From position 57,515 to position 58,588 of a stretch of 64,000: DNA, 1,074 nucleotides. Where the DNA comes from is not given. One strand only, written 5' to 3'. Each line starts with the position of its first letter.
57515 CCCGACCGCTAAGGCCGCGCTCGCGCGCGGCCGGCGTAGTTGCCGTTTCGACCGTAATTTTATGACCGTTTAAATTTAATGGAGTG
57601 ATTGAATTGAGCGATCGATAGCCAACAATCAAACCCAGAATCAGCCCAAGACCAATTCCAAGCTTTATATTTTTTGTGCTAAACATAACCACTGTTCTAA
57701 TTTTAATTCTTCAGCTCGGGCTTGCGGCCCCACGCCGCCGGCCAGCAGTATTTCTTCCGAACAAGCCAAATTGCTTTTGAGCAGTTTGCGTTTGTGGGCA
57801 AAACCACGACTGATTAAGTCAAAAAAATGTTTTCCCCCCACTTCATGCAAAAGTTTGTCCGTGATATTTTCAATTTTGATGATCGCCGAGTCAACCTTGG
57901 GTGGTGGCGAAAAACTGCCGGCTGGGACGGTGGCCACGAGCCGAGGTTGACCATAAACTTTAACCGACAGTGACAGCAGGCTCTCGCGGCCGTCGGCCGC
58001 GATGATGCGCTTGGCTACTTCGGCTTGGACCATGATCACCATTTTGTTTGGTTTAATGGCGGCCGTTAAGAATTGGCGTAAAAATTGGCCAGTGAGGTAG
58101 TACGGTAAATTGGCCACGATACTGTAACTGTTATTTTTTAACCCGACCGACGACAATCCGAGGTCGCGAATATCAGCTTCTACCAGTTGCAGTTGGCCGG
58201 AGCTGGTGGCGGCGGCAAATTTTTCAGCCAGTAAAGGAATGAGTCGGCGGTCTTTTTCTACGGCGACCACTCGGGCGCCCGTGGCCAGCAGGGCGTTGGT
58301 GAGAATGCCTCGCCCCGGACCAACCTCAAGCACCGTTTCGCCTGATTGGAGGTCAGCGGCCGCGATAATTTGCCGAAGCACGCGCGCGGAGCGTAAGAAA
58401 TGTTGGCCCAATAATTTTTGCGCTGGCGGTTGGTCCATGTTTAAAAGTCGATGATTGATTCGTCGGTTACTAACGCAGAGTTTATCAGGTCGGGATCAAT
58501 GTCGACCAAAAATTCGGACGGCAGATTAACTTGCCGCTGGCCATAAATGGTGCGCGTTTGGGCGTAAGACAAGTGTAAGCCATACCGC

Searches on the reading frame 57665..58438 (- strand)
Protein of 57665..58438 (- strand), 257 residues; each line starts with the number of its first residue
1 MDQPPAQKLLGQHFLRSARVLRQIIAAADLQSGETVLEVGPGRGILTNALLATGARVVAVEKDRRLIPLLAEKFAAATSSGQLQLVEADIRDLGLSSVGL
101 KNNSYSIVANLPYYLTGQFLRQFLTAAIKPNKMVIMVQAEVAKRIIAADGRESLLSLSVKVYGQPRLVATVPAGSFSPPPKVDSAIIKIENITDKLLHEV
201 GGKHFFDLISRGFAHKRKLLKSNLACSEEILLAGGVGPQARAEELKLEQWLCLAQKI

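Call 9: search_protein_families(library=pfam, proteins=[window:57665-58438:-], max_evalue=0.01)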
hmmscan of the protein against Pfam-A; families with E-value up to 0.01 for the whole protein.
window:57665-58438:- (257 aa): 4 families
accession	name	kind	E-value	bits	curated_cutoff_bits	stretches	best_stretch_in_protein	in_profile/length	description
PF00398.26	RrnaAD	-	2.5e-50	171.5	24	1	8-255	6-259/263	Ribosomal RNA adenine dimethylase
PF13649.12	Methyltransf_25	-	2.7e-05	25.2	27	1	36-107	1-67/97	Methyltransferase domain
PF13489.12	Methyltransf_23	-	0.00015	22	27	1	20-70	8-60/164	Methyltransferase domain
PF08241.18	Methyltransf_11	-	0.00027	21.9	21.2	1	37-95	1-56/95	Methyltransferase domain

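Call 15: find_encoding_contigs(protein=window:57665-58438:-, flank=3000, max_places=10)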
Protein window:57665-58438:- (257 aa): 13 contigs read that carry it; 5 places shown.
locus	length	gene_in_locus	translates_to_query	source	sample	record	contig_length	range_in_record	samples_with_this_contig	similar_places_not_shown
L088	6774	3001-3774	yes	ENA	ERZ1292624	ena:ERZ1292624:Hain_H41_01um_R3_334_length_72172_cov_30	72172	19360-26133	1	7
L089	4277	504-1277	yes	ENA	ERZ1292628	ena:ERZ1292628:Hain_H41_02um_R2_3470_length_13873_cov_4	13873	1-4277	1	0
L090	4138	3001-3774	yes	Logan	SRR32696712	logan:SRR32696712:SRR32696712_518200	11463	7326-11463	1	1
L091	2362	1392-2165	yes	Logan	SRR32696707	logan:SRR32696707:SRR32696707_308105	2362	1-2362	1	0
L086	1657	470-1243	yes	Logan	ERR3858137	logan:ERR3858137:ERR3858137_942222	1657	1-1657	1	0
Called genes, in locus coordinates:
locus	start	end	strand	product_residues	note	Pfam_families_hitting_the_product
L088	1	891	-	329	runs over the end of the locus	PF01476:LysM, PF23446:LysM1_NFP_LYK (faint), PF23473:LysM3_LYK4_5, PF01476:LysM (weak), PF01551:Peptidase_M23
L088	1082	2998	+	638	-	PF00580:UvrD-helicase, PF13245:AAA_19, PF13604:AAA_30 (faint), PF01443:Viral_helicase1 (faint), PF13087:AAA_12 (faint), PF13361:UvrD_C, PF13538:UvrD_C_2 (faint)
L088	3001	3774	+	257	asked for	PF00398:RrnaAD, PF13649:Methyltransf_25 (faint)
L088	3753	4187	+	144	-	PF02643:DUF192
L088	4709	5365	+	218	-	-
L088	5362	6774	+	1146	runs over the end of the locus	-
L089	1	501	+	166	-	?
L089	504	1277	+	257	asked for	PF00398:RrnaAD, PF13649:Methyltransf_25 (faint)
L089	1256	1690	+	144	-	PF02643:DUF192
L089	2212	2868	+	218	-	-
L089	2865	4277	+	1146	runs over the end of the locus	-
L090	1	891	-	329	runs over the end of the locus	PF01476:LysM, PF23446:LysM1_NFP_LYK (faint), PF23473:LysM3_LYK4_5, PF01476:LysM (weak), PF01551:Peptidase_M23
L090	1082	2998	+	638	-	PF00580:UvrD-helicase, PF13245:AAA_19, PF13604:AAA_30 (faint), PF01443:Viral_helicase1 (faint), PF13087:AAA_12 (faint), PF13361:UvrD_C, PF13538:UvrD_C_2 (faint)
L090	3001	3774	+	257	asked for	PF00398:RrnaAD, PF13649:Methyltransf_25 (faint)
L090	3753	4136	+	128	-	?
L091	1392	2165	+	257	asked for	PF00398:RrnaAD, PF13649:Methyltransf_25 (faint)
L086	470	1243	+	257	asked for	PF00398:RrnaAD, PF13649:Methyltransf_25 (faint)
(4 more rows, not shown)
